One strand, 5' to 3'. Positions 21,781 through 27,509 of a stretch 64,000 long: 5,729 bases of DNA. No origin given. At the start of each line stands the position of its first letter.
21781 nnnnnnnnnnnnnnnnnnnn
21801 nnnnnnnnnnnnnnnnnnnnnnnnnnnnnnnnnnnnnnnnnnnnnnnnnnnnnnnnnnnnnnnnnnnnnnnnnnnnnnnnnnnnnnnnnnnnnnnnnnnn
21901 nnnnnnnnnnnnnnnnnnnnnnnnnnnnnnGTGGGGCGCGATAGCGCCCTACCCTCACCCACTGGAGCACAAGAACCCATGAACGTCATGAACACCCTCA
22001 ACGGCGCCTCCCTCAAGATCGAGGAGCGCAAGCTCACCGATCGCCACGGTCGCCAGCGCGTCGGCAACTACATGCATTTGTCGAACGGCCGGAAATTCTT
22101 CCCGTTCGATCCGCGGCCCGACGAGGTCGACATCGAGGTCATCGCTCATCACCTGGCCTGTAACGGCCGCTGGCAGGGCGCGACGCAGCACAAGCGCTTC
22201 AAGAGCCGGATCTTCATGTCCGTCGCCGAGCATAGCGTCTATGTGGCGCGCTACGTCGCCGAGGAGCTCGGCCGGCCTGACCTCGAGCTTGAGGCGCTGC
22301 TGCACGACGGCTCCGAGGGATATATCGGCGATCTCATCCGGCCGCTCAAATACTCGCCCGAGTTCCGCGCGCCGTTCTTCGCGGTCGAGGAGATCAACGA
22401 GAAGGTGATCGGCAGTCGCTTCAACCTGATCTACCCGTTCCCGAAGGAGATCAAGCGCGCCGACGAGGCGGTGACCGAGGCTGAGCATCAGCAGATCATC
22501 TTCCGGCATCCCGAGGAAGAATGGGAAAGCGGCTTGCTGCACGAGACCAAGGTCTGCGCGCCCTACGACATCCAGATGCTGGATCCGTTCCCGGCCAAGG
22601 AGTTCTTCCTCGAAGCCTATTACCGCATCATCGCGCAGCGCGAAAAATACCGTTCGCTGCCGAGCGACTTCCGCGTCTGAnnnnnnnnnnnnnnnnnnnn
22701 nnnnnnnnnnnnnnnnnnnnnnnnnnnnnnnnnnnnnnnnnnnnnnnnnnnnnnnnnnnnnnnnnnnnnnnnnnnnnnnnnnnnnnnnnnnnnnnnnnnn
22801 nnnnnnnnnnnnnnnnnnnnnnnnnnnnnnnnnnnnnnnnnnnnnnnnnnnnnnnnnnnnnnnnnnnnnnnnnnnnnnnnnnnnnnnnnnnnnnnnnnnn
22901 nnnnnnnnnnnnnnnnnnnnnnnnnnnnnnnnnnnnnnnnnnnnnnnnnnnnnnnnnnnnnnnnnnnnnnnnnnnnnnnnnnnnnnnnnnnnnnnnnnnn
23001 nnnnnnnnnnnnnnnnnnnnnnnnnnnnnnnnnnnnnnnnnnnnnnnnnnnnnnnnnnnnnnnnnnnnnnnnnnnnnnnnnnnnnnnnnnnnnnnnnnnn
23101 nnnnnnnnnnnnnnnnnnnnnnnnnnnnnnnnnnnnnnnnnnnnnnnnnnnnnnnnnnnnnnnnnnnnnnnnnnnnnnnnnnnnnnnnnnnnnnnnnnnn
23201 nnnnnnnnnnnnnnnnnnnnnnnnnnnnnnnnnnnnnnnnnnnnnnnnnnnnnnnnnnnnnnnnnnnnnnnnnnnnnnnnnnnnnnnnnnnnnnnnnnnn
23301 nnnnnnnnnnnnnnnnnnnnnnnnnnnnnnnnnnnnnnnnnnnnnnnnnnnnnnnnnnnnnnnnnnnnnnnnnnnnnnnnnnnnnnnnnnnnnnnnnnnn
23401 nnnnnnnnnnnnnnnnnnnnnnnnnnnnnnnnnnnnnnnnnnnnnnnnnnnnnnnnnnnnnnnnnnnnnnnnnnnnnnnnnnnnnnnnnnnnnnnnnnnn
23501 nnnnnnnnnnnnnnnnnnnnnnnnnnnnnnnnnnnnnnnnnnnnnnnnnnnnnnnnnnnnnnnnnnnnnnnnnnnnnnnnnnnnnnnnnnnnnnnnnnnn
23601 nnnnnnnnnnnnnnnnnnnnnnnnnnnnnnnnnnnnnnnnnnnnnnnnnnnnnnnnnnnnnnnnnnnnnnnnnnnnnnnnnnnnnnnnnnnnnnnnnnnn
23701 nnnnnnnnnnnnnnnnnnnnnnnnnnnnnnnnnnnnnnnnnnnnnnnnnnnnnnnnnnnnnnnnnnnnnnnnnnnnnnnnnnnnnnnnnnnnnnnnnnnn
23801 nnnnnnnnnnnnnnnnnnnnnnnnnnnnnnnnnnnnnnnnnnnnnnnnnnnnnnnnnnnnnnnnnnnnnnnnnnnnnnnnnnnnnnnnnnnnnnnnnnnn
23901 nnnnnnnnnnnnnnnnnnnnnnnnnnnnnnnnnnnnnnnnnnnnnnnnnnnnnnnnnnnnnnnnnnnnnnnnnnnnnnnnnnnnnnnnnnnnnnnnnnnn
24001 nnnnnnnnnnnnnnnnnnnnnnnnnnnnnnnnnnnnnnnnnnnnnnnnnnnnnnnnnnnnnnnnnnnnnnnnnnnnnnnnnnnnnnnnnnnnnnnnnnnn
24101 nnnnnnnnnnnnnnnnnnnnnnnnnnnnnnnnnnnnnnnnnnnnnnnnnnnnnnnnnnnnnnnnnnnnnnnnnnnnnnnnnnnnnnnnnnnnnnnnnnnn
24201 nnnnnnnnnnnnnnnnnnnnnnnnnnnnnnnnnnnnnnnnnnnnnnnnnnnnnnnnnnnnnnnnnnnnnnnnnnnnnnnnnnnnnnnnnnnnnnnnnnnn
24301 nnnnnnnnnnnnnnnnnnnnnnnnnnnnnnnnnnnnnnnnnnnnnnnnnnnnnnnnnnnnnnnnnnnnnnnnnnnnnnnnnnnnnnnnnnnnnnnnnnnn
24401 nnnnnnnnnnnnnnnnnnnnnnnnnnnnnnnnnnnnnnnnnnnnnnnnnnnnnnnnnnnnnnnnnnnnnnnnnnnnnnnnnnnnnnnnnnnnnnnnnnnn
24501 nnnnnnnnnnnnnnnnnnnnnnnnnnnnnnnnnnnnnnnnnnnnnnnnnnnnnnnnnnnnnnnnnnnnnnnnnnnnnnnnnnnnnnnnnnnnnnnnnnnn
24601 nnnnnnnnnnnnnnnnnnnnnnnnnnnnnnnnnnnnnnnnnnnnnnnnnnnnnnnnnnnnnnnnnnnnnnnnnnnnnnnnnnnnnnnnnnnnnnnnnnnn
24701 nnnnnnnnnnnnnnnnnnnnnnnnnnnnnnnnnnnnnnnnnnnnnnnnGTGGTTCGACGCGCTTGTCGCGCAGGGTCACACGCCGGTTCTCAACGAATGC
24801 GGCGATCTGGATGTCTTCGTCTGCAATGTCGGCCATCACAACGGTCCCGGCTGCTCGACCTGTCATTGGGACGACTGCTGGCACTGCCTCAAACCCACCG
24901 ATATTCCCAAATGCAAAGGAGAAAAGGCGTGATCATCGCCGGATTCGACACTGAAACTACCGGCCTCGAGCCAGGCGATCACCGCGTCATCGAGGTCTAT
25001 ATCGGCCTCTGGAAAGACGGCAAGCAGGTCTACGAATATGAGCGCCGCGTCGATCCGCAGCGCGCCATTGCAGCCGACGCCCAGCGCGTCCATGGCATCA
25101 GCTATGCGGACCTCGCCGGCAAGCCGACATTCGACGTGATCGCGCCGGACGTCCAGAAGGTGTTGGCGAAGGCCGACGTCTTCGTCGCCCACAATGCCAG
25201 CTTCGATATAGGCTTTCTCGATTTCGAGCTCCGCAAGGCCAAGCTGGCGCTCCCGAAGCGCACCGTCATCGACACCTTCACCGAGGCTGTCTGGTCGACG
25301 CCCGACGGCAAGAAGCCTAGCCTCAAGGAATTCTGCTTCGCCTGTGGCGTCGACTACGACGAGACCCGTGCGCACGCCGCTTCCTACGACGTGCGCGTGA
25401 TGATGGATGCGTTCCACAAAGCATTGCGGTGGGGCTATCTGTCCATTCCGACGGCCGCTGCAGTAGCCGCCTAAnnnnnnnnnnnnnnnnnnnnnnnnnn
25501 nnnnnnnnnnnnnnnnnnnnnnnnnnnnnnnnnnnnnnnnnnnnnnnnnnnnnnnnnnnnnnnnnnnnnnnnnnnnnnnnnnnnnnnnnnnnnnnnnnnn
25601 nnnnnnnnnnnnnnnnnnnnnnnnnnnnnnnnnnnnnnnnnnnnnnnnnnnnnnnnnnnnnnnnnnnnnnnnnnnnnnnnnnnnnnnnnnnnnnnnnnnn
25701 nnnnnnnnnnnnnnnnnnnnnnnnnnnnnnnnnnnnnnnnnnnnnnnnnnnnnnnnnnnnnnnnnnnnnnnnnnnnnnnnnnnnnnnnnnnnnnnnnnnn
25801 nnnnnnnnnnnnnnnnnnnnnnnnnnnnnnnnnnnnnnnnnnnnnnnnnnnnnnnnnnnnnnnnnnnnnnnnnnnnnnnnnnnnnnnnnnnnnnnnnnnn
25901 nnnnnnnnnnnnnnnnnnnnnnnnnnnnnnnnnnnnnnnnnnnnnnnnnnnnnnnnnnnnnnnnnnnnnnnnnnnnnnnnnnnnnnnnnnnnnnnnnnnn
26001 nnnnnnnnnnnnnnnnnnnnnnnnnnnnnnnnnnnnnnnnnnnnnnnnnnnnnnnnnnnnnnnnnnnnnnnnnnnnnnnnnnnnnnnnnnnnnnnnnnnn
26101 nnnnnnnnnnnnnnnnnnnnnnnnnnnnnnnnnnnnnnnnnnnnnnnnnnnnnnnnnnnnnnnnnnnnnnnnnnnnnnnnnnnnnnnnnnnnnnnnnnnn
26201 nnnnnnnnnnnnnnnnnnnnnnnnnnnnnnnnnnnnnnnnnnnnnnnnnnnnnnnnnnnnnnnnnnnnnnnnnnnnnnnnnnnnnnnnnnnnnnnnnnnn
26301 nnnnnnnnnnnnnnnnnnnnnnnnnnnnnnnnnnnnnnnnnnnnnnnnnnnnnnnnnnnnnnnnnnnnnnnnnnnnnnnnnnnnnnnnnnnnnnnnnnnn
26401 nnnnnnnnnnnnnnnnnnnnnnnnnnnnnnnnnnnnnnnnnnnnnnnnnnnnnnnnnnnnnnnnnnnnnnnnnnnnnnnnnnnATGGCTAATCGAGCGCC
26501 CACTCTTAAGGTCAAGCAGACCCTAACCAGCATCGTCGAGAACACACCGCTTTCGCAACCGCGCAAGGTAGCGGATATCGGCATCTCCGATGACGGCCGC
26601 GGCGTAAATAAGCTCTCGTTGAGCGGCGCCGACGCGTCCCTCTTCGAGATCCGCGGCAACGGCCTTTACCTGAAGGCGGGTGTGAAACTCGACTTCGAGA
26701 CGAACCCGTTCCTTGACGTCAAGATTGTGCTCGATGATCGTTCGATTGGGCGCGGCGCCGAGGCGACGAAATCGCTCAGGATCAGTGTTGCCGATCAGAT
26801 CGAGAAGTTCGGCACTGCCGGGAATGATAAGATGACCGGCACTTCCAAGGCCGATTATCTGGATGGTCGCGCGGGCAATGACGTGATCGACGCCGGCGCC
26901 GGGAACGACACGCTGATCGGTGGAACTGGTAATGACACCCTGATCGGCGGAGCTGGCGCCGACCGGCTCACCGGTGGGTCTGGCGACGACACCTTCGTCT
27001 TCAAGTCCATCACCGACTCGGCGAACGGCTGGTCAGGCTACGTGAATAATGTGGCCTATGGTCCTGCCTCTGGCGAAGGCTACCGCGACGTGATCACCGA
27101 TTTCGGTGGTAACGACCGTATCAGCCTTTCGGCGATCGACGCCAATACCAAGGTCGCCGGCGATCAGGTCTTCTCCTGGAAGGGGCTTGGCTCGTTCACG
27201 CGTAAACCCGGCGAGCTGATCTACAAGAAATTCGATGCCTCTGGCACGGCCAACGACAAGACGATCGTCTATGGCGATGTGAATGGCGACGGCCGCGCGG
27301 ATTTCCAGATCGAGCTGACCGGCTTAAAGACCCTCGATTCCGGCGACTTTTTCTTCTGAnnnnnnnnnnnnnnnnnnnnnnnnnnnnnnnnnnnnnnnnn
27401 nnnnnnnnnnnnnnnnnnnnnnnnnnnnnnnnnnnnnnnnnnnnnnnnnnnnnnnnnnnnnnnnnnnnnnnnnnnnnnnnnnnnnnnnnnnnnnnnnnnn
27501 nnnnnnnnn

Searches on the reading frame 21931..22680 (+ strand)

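Call 27: search_protein_families(library=pfam, proteins=[window:21931-22680:+], max_evalue=0.001)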
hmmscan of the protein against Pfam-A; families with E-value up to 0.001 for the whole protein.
window:21931-22680:+ (249 aa): 1 family
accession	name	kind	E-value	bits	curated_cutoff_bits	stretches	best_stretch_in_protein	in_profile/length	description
PF12917.13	YfbR-like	-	0.00079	19.6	25.9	0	115-160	54-100/182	5'-deoxynucleotidase YfbR-like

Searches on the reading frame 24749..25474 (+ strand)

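Call 28: search_protein_families(library=pfam, proteins=[window:24749-25474:+], max_evalue=0.01)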
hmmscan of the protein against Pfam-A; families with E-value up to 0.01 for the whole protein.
window:24749-25474:+ (241 aa): 2 families
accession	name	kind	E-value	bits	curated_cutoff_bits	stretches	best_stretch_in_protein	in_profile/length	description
PF00929.31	RNase_T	-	1.2e-25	91.4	24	1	66-222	3-164/164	Exonuclease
PF13482.12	RNase_H_2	-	0.0031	17.9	22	0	66-178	3-94/165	RNase_H superfamily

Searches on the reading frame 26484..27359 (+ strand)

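Call 27: search_protein_families(library=pfam, proteins=[window:26484-27359:+], max_evalue=0.001)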
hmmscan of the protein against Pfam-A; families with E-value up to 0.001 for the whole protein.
window:26484-27359:+ (291 aa): 2 families
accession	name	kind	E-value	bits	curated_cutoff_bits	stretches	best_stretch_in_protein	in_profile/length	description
PF00353.25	HemolysinCabind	-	7.5e-20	71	23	2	138-170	3-35/36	RTX calcium-binding nonapeptide repeat (4 copies)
PF08548.17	Peptidase_M10_C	-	2.5e-09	37.7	20.7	1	128-289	68-191/193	Peptidase M10 serralysin C terminal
